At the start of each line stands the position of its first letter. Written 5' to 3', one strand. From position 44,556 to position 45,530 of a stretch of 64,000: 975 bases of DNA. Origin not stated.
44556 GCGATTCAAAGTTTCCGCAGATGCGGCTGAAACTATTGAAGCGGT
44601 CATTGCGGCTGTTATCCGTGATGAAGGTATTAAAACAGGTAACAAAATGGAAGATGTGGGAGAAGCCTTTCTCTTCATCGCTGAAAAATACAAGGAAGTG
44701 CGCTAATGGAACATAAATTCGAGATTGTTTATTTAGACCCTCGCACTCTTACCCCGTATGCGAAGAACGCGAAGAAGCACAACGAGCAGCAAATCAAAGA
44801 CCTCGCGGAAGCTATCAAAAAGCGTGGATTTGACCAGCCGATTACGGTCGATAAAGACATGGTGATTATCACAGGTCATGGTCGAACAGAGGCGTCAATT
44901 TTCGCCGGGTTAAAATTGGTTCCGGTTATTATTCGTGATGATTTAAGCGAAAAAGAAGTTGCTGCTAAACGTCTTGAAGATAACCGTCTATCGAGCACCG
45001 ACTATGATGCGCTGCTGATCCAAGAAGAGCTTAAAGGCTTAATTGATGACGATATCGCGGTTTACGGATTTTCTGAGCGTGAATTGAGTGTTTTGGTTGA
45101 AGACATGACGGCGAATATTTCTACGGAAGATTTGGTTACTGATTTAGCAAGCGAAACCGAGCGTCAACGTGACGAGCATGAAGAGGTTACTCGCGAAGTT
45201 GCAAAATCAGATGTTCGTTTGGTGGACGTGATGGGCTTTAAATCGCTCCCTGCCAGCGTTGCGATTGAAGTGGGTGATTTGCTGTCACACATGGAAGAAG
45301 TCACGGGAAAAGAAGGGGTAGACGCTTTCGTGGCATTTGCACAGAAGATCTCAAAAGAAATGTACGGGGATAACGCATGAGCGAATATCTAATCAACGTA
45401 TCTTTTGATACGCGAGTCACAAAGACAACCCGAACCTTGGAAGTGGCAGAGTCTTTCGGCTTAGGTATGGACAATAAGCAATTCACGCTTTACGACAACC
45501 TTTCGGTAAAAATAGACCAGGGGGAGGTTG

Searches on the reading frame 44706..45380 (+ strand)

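Call 106: search_protein_families(library=pfam, proteins=[window:44706-45380:+], max_evalue=0.00001)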
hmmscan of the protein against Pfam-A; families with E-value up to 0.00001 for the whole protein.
window:44706-45380:+ (224 aa): 1 family
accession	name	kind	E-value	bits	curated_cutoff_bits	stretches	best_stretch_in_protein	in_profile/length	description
PF02195.25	ParB_N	-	4.7e-08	33.4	26.3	1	22-90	19-90/95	ParB N-terminal domain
